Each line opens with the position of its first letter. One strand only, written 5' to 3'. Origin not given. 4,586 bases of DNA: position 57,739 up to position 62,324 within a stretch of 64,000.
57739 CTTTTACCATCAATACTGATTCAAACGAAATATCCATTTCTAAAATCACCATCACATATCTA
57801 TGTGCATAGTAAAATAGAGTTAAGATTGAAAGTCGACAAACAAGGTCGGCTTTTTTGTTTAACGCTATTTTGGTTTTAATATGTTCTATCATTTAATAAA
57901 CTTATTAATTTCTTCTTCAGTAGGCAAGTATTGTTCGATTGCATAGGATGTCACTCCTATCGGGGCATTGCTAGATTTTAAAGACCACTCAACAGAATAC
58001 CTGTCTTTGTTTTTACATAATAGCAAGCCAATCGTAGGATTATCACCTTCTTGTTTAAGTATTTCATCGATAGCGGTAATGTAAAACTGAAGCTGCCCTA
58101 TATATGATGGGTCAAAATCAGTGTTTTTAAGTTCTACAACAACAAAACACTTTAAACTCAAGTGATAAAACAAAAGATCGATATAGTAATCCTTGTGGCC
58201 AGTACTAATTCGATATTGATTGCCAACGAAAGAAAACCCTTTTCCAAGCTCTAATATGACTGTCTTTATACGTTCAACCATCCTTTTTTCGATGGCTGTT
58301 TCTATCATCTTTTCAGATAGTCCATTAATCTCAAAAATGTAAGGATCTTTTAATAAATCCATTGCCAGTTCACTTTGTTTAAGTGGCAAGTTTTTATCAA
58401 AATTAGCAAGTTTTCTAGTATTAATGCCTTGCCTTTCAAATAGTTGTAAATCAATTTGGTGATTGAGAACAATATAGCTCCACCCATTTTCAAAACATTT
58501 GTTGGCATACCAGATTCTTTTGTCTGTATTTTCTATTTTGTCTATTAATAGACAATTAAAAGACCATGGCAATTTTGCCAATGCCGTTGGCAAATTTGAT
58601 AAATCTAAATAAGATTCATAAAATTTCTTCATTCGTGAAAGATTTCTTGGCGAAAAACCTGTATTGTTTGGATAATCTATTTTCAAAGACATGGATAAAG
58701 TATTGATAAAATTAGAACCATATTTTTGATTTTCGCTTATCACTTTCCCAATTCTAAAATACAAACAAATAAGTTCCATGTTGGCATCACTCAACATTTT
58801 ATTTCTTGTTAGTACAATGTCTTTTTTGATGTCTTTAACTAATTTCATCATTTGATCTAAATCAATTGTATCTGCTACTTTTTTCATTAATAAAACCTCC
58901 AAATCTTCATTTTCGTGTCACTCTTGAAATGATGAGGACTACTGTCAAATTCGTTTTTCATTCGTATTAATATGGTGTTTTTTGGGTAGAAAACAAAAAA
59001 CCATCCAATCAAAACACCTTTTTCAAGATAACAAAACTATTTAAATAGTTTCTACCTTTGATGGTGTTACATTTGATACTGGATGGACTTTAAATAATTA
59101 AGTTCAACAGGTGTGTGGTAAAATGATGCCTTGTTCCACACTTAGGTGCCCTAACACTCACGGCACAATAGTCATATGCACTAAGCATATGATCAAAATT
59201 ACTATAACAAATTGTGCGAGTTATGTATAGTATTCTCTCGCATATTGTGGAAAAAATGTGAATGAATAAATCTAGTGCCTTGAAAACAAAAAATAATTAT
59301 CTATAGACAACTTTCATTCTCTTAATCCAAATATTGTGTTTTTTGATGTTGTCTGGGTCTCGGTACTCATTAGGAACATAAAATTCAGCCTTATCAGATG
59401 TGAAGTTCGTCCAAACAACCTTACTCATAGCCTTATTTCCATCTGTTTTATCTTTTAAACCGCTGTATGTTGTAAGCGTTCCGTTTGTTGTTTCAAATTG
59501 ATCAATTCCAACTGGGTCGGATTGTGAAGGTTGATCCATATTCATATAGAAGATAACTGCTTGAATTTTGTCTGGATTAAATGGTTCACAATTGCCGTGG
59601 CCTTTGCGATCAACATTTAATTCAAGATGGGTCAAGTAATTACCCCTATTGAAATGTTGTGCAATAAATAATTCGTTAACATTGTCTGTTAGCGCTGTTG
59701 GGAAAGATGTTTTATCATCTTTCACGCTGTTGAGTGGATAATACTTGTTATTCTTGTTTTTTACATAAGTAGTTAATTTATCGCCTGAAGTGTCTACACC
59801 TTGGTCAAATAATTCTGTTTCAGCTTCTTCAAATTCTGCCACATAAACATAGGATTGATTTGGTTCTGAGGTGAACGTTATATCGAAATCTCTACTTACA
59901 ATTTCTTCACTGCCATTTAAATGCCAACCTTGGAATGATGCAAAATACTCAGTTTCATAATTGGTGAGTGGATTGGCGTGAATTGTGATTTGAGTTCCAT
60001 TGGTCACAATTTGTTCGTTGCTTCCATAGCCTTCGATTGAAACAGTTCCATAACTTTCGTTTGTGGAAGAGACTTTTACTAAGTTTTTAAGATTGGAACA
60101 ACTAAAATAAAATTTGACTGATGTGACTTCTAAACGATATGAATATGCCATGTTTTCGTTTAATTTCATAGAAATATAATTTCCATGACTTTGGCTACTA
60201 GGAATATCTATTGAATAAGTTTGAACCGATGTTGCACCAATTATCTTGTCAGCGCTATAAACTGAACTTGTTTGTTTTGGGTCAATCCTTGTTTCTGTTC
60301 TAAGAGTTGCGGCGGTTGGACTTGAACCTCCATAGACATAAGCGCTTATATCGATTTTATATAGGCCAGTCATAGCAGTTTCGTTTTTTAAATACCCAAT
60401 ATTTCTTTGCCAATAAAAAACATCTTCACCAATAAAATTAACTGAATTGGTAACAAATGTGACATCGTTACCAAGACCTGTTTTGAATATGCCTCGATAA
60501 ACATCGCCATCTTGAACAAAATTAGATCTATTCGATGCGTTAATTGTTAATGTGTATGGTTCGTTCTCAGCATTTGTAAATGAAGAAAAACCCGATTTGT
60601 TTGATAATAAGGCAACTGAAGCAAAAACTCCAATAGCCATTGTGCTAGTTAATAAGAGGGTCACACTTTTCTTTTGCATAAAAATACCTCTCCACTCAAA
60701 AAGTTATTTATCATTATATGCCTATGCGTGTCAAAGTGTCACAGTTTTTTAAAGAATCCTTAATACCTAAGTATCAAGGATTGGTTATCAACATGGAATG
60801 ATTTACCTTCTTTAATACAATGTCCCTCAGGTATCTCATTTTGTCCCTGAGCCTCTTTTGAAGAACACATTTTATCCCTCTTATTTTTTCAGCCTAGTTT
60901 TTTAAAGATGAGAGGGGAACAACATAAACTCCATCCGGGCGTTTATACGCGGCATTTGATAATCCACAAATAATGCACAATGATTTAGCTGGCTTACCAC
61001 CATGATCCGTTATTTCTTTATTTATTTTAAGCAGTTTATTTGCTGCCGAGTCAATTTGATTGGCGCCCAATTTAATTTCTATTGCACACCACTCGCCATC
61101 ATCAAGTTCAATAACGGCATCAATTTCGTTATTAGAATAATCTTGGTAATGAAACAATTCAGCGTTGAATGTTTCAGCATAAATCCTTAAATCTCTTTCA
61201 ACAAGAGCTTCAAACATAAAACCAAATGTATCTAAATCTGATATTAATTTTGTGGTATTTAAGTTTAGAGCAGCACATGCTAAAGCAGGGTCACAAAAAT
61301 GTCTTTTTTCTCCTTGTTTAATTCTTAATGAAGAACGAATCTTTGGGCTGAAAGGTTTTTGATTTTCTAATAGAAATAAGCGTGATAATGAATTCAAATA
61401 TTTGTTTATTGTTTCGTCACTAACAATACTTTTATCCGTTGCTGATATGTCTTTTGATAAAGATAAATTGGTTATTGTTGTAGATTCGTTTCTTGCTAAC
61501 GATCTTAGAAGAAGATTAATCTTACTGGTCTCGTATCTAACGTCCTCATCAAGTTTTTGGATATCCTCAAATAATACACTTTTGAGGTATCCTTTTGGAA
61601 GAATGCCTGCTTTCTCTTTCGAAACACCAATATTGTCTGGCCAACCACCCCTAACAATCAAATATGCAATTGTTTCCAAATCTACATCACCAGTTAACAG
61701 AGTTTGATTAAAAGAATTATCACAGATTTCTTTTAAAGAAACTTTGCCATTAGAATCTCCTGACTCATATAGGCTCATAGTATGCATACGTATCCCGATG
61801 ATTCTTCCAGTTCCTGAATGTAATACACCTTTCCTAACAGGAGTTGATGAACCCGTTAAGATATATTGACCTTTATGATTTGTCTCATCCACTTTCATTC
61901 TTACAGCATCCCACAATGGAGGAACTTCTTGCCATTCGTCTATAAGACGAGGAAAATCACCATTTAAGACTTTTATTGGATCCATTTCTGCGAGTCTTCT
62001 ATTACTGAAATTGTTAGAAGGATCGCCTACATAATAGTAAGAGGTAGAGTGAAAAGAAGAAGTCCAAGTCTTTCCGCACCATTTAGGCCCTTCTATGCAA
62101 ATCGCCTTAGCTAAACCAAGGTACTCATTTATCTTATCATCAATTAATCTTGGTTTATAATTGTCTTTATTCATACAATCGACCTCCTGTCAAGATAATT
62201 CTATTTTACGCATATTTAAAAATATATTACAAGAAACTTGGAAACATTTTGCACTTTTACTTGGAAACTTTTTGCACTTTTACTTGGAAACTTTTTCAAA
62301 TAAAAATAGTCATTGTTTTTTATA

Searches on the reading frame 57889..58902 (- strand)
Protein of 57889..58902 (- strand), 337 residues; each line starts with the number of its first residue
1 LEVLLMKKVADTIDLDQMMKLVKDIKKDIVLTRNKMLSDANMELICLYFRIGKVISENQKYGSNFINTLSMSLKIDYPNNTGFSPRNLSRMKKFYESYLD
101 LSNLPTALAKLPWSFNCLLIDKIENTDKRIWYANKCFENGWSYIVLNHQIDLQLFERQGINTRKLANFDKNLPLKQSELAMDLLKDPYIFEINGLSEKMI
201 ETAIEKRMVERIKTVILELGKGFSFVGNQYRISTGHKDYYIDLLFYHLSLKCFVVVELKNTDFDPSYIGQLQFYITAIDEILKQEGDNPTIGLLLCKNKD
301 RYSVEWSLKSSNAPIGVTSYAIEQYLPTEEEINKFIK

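Call 40: search_protein_families(library=pfam, proteins=[window:57889-58902:-], max_evalue=0.001)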
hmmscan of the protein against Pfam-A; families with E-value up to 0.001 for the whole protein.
window:57889-58902:- (337 aa): 2 families
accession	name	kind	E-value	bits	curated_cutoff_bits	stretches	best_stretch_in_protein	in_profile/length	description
PF06250.17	YhcG_C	-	5.2e-57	192.5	32.5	1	182-329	2-151/157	YhcG PDDEXK nuclease domain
PF17761.7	DUF1016_N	-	2.8e-36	125.1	32.8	1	24-157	1-137/137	DUF1016 N-terminal domain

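Call 41: search_protein_families(library=phrogs, proteins=[window:57889-58902:-], max_evalue=0.01)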
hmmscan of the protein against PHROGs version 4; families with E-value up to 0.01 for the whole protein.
window:57889-58902:- (337 aa): 1 family
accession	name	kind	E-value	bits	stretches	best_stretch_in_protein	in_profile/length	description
phrog_22762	-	unknown function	1.7e-94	317.9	1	13-335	3-322/343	-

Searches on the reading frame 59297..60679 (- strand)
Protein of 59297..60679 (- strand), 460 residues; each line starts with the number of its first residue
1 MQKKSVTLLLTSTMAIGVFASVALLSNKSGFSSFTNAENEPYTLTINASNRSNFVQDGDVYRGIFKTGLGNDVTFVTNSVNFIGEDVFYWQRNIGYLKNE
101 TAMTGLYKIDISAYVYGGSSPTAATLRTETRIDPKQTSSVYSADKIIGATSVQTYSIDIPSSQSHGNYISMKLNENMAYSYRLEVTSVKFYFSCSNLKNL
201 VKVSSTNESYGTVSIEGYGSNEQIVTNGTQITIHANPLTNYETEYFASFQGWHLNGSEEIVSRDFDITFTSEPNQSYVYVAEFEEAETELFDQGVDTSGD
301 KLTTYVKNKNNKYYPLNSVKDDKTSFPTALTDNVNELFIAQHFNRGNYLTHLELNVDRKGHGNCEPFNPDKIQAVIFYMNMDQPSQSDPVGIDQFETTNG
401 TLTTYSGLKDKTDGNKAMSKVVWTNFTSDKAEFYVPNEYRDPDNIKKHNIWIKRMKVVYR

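Call 40: search_protein_families(library=pfam, proteins=[window:59297-60679:-], max_evalue=0.001)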
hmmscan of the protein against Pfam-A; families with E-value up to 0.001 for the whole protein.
window:59297-60679:- (460 aa): 0 families

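Call 56: find_encoding_contigs(protein=window:59297-60679:-, flank=3000, max_places=3)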
Protein window:59297-60679:- (460 aa): no gene with exactly this product is on record in the collection.

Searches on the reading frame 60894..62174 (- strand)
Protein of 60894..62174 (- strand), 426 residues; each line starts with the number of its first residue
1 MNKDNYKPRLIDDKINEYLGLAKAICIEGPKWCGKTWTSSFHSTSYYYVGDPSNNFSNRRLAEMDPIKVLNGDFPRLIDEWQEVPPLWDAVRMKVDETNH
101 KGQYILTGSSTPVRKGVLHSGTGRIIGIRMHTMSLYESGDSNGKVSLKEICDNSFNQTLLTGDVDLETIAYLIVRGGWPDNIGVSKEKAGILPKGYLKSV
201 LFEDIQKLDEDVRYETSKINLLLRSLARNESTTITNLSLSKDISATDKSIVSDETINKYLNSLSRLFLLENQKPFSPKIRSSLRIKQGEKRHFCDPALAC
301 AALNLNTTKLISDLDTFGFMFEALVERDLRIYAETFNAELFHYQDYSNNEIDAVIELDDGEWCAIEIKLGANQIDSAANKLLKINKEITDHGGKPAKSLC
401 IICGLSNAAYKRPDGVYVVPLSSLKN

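Call 3: search_protein_families(library=pfam, proteins=[window:60894-62174:-], max_evalue=1)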
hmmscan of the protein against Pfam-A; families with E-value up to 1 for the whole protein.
window:60894-62174:- (426 aa): 2 families
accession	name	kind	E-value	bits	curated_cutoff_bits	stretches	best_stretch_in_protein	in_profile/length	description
PF13635.12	DUF4143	-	6.4e-30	104.5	28.1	1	204-369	3-159/160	Domain of unknown function (DUF4143)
PF13173.12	AAA_14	-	1.2e-10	42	27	1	23-137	3-127/129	AAA domain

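Call 4: search_protein_families(library=ncbifam, proteins=[window:60894-62174:-], max_evalue=1)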
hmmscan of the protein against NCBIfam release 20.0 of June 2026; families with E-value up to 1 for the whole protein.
window:60894-62174:- (426 aa): 0 families

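Call 41: search_protein_families(library=phrogs, proteins=[window:60894-62174:-], max_evalue=0.01)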
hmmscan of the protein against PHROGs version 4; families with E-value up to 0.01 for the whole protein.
window:60894-62174:- (426 aa): 0 families
